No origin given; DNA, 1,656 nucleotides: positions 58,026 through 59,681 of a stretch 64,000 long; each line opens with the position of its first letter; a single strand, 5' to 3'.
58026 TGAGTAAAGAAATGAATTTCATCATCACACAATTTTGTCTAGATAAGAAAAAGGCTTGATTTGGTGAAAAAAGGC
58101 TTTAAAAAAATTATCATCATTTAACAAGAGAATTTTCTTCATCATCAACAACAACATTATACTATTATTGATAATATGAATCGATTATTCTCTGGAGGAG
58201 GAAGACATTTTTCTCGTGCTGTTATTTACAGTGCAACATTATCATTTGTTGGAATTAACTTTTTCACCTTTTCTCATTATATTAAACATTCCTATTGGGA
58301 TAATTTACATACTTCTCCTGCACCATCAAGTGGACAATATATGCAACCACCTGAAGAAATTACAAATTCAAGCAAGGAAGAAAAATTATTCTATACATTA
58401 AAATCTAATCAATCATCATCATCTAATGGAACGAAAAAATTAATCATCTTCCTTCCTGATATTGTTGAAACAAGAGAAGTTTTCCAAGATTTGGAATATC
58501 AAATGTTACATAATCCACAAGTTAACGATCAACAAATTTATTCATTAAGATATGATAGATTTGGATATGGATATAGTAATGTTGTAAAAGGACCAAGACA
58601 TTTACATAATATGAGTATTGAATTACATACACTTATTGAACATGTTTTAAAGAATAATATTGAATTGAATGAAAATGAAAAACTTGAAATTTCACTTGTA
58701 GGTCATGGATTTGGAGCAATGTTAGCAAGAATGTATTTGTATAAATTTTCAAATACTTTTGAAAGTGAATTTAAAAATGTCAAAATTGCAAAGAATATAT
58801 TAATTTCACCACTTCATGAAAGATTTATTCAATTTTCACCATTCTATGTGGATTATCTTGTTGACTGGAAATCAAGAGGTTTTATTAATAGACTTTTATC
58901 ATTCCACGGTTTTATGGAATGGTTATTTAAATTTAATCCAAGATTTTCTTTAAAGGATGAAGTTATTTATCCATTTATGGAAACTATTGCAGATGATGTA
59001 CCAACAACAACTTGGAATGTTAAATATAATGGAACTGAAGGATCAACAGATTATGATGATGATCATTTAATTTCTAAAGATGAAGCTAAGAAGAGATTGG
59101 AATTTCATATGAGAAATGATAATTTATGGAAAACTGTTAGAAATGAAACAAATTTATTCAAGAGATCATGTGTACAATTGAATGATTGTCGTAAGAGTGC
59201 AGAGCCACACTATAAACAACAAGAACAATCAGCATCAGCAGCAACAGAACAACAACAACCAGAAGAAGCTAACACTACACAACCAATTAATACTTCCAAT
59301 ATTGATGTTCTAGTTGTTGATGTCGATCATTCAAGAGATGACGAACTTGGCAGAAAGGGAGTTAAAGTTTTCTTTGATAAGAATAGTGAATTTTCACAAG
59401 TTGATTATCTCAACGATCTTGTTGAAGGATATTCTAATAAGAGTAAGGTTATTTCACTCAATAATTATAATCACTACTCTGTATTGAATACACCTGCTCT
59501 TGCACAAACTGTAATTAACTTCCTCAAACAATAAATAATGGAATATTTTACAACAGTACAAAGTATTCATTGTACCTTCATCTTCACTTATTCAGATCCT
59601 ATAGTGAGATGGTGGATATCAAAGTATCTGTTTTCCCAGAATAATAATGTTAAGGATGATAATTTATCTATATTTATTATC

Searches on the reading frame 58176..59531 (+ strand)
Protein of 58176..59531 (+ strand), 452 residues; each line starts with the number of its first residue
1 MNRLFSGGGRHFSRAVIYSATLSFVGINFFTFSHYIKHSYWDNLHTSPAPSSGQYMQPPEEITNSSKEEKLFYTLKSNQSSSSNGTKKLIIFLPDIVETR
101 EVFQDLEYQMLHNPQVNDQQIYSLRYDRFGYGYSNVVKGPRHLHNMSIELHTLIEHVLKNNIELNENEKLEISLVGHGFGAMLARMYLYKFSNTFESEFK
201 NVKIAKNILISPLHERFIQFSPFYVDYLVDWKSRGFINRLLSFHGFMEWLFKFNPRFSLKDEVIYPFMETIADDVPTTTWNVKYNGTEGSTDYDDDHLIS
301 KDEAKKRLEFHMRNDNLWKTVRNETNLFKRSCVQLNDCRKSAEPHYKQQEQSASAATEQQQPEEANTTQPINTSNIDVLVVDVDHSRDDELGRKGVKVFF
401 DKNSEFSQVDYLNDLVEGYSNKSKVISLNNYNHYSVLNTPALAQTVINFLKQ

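Call 36: list_cluster_members(proteins=[window:58176-59531:+, window:52159-53361:-, window:55529-56437:+, window:56522-57442:-, window:53668-54393:-, window:63017-63691:+])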
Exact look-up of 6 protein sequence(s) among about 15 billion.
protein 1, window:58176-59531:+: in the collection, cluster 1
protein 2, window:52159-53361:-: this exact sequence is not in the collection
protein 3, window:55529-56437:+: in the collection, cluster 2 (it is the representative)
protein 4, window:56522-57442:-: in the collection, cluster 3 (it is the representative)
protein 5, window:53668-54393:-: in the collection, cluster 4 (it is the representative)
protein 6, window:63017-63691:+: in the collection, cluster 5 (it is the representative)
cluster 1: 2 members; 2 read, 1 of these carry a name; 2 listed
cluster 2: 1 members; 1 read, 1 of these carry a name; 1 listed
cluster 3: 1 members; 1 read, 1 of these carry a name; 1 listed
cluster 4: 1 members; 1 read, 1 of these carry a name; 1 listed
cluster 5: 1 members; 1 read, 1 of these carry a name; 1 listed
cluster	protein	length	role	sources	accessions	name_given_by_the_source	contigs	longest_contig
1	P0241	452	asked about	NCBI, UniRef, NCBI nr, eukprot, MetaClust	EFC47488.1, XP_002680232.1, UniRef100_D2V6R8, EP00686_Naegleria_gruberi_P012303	predicted protein [Naegleria gruberi] | Predicted protein n=1 Tax=Naegleria gruberi TaxID=5762 RepID=D2V6R8_NAEGR | uncharacterized protein NAEGRDRAFT_64536 [Naegleria gruberi]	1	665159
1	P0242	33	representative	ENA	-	-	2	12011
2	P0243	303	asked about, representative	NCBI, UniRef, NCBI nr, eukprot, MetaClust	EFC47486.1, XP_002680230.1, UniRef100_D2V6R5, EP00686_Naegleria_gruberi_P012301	predicted protein [Naegleria gruberi] | Predicted protein n=1 Tax=Naegleria gruberi TaxID=5762 RepID=D2V6R5_NAEGR | uncharacterized protein NAEGRDRAFT_64534 [Naegleria gruberi]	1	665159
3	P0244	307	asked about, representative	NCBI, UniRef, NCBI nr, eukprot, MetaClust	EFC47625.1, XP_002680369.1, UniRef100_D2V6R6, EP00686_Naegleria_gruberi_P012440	predicted protein [Naegleria gruberi] | Mediator of RNA polymerase II transcription subunit 20 n=1 Tax=Naegleria gruberi ... | uncharacterized protein NAEGRDRAFT_64535 [Naegleria gruberi]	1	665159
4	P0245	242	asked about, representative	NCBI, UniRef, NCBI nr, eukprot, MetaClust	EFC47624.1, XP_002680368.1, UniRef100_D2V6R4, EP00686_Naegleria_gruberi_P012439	predicted protein [Naegleria gruberi] | Predicted protein n=1 Tax=Naegleria gruberi TaxID=5762 RepID=D2V6R4_NAEGR | uncharacterized protein NAEGRDRAFT_64533 [Naegleria gruberi]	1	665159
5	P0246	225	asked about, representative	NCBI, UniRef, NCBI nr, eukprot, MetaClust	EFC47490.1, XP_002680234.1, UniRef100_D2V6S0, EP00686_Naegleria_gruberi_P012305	predicted protein [Naegleria gruberi] | Predicted protein n=1 Tax=Naegleria gruberi TaxID=5762 RepID=D2V6S0_NAEGR | uncharacterized protein NAEGRDRAFT_64538 [Naegleria gruberi]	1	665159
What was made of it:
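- Closest known: Dictyostelium RblA/E2F/DP regulon. Different: The window is not from Dictyostelium (call 36).
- Tried and rejected: Six window ORFs were looked up by exact sequence; five are exact N. gruberi proteins (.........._64533-64538) and one is not in the collection (call 36).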
